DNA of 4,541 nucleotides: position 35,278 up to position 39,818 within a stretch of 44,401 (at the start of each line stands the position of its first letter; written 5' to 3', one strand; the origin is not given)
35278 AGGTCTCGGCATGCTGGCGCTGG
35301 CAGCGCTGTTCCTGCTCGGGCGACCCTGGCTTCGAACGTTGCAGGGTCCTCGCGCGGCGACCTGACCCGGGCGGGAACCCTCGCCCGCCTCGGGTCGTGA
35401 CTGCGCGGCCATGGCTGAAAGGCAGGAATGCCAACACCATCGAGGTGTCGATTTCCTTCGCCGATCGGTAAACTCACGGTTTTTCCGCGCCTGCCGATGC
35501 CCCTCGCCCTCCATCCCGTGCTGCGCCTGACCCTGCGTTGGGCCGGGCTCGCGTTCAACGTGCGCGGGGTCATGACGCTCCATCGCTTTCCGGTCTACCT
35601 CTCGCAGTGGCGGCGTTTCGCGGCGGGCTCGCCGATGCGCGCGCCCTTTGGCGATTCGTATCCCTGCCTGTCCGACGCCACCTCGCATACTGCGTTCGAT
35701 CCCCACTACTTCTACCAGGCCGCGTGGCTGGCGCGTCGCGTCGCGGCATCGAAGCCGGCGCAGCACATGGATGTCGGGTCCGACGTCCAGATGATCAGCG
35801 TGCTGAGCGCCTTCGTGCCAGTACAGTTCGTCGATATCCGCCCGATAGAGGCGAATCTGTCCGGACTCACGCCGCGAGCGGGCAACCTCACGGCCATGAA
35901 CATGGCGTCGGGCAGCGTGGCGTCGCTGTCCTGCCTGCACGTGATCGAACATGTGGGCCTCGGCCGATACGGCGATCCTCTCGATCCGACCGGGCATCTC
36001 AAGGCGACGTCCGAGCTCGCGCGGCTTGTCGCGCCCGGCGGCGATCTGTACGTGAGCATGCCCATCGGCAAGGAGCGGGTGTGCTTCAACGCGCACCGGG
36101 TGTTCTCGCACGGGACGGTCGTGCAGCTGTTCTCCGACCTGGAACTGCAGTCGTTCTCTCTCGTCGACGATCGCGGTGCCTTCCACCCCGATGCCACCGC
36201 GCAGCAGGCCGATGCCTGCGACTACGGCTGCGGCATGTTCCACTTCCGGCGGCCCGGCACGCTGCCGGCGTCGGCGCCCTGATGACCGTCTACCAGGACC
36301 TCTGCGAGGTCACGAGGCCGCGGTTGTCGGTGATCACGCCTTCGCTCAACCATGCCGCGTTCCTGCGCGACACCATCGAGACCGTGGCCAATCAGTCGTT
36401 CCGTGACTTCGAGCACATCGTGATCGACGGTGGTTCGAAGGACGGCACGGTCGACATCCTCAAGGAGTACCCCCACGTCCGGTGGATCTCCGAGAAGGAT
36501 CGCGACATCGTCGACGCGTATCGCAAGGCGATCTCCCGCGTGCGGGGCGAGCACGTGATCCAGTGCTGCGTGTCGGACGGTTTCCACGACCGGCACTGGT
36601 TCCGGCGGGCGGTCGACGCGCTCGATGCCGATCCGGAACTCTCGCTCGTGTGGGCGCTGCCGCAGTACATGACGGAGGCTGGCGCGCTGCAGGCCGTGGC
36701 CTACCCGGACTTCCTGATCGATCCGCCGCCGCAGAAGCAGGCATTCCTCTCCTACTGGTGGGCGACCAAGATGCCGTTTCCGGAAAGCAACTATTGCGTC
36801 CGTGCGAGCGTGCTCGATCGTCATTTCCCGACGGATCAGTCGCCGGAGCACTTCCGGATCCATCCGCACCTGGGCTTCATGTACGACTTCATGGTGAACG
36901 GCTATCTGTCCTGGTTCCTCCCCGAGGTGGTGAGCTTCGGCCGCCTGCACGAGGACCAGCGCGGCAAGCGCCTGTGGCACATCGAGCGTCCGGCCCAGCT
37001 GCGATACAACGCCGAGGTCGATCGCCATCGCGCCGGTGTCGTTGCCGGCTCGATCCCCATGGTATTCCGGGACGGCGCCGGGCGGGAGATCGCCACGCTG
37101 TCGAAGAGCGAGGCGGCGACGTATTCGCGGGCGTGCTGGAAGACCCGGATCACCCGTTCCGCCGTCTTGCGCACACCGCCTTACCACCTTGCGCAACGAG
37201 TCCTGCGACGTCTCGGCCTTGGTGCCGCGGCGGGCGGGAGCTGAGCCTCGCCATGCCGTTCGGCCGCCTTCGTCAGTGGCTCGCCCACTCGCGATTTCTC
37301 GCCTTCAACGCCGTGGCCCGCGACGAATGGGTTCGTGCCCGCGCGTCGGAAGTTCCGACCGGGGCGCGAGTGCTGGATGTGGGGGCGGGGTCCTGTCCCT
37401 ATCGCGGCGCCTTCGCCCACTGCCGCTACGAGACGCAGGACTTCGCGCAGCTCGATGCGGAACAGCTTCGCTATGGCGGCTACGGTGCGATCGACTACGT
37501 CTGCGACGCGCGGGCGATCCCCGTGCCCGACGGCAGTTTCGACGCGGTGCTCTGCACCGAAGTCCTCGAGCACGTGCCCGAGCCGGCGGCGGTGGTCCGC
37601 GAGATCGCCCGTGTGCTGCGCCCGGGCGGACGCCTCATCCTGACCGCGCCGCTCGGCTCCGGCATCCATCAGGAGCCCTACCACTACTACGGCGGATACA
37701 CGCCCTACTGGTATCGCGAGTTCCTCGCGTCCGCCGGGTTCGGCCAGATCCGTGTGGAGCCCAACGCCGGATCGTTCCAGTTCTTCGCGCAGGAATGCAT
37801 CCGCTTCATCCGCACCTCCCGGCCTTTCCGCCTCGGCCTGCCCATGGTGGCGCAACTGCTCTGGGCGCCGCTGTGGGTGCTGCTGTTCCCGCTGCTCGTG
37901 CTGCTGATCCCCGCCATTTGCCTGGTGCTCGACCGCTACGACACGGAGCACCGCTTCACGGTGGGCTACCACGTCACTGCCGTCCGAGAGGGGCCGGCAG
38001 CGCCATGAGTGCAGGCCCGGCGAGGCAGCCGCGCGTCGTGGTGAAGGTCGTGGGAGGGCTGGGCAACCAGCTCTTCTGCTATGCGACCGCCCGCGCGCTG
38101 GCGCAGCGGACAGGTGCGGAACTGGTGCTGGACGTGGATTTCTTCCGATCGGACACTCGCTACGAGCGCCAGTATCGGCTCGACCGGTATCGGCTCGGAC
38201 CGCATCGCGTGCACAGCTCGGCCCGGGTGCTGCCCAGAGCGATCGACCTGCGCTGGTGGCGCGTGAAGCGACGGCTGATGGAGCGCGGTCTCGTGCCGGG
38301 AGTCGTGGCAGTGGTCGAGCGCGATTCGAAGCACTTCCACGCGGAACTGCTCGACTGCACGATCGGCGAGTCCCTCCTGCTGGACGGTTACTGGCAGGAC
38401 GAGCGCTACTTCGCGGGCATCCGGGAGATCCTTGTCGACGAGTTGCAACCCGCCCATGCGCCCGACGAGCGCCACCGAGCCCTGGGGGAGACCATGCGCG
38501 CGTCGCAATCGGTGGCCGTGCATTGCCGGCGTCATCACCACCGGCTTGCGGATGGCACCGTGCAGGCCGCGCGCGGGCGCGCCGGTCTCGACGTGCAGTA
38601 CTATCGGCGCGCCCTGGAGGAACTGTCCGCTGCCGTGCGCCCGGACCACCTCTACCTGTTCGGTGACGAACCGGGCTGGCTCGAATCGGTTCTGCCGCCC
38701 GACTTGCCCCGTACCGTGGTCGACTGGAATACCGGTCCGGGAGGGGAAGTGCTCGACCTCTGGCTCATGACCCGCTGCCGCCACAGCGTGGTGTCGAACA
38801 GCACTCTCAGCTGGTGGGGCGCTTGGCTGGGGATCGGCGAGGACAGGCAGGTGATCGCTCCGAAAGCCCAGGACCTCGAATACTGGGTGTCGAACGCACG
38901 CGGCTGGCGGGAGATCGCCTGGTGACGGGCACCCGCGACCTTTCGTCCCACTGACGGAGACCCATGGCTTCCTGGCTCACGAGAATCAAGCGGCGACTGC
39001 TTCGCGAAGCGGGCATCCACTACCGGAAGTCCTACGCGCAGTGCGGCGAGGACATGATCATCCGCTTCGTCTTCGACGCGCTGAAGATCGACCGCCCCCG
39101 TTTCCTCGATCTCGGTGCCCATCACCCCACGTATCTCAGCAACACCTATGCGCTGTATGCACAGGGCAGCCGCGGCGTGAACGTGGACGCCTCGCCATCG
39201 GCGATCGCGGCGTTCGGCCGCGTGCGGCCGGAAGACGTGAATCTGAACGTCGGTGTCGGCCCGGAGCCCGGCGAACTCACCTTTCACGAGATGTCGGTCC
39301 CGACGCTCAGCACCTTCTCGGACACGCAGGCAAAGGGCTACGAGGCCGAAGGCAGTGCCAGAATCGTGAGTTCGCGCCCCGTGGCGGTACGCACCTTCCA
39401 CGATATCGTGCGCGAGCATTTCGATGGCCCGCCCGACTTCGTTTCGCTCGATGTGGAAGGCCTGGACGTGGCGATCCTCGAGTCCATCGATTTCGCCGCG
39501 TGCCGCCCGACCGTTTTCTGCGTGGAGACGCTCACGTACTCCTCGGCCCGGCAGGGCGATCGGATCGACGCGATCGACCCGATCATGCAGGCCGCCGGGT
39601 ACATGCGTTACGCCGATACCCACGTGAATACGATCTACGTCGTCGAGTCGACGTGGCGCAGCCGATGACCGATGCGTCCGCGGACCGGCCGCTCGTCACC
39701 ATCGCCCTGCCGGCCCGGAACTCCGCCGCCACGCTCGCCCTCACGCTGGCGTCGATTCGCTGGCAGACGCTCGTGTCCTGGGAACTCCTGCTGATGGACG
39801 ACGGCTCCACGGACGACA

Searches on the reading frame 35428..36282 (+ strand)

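Call 50: search_protein_families(library=pfam, proteins=[window:35428-36282:+], max_evalue=0.001)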
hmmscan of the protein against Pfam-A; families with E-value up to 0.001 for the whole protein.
window:35428-36282:+ (284 aa): 1 family
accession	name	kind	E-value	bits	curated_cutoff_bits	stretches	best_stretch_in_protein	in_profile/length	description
PF03269.20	DUF268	-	1.1e-14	55.1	25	1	169-240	68-139/176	Caenorhabditis protein of unknown function, DUF268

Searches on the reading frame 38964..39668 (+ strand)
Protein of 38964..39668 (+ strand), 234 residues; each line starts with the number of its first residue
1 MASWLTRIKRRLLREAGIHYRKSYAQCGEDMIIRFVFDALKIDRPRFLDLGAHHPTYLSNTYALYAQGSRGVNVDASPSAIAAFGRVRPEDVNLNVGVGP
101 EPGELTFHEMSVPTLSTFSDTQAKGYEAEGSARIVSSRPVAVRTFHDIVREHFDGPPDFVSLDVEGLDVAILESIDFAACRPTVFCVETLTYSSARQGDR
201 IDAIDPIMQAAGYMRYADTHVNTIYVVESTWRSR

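Call 50: search_protein_families(library=pfam, proteins=[window:38964-39668:+], max_evalue=0.001)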
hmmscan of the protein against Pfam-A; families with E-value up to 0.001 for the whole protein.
window:38964-39668:+ (234 aa): 1 family
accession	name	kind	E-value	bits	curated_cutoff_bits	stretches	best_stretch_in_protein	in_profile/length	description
PF05050.19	Methyltransf_21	-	4.8e-17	63.1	22.7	1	49-213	1-171/173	Methyltransferase FkbM domain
